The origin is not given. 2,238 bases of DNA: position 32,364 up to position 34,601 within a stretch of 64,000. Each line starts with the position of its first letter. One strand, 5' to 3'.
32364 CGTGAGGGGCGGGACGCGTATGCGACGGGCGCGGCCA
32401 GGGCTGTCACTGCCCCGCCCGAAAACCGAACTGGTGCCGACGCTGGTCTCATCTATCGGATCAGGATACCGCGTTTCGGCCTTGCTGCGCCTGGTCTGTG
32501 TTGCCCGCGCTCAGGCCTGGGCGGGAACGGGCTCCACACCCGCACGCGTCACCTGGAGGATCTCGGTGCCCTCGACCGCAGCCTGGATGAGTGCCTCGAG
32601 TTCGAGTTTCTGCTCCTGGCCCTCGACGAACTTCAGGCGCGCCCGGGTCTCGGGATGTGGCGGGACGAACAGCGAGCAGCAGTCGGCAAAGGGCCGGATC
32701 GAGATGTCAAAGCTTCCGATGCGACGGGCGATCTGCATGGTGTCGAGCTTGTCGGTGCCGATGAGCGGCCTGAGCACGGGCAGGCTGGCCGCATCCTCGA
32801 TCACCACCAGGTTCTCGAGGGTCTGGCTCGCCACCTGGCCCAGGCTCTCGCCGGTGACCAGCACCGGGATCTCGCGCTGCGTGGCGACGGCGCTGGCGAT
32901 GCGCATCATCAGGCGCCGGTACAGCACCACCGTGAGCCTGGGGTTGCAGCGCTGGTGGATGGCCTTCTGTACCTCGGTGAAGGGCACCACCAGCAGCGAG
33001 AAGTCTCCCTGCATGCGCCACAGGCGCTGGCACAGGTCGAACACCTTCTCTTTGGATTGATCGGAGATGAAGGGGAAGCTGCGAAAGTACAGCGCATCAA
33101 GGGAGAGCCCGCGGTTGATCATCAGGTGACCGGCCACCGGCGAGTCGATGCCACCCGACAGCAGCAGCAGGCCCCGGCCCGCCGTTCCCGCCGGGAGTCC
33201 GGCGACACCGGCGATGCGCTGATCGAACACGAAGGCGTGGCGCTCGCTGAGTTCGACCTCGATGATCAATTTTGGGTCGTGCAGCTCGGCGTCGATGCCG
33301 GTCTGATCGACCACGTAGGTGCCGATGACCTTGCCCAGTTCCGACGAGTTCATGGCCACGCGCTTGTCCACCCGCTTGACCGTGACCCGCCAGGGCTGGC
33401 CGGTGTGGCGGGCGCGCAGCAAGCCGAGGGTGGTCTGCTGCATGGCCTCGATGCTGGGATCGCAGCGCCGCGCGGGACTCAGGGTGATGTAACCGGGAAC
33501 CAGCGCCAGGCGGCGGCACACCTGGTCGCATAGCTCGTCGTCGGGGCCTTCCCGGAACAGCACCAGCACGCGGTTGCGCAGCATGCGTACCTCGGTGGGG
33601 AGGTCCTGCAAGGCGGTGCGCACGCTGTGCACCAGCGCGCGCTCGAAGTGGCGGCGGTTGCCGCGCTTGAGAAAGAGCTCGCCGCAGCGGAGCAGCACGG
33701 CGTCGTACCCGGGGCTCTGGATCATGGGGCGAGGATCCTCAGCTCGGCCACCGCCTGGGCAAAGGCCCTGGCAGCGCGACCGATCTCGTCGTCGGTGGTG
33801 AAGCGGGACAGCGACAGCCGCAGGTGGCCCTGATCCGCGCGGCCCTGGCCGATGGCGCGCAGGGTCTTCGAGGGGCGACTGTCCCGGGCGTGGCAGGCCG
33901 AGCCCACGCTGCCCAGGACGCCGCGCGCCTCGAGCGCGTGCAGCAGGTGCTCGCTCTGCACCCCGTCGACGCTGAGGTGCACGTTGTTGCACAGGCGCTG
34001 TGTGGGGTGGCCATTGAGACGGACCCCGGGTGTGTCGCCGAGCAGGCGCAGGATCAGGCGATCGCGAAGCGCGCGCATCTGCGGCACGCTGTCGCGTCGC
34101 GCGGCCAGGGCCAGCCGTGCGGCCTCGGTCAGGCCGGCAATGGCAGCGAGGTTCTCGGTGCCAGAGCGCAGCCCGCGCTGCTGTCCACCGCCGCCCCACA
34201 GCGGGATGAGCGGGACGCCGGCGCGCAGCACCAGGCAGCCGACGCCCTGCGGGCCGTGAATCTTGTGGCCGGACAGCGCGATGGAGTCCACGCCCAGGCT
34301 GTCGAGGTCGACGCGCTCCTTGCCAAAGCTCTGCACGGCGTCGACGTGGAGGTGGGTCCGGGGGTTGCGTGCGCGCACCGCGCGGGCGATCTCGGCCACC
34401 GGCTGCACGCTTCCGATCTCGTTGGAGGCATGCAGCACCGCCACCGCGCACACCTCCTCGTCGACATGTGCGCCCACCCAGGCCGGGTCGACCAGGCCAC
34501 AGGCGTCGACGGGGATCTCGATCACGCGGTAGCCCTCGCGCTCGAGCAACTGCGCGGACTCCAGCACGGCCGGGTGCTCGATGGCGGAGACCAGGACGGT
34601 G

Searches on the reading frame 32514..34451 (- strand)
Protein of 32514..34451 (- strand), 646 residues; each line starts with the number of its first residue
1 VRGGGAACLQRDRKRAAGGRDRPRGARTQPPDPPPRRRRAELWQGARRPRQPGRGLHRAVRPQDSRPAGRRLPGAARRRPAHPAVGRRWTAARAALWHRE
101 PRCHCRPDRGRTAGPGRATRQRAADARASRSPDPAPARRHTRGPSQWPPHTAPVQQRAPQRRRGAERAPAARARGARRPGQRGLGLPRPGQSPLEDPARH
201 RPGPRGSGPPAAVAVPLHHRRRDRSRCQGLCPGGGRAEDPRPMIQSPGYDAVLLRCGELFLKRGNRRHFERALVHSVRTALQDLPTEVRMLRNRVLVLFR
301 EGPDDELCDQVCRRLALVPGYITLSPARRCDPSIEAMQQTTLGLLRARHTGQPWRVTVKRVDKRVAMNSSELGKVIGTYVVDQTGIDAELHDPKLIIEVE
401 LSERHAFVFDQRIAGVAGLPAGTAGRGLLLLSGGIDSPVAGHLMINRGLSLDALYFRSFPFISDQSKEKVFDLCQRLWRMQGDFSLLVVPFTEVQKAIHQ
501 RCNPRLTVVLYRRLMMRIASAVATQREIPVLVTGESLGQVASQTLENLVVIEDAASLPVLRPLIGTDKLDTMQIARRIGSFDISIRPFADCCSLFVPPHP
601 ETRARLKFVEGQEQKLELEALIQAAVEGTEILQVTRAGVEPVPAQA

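Call 37: search_protein_families(library=pfam, proteins=[window:32514-34451:-], max_evalue=0.0001)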
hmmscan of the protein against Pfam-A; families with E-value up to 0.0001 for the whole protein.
window:32514-34451:- (646 aa): 3 families
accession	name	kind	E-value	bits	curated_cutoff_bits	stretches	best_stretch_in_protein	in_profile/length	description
PF02568.20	ThiI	-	7.2e-64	215.5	20.5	1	422-618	1-197/197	Thiamine biosynthesis protein (ThiI)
PF22025.1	ThiI_fer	-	1.2e-10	42.1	25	1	252-320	2-67/72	ThiI ferredoxin-like domain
PF02926.22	THUMP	-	2.9e-07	31.2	20.6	1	334-408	4-81/84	THUMP domain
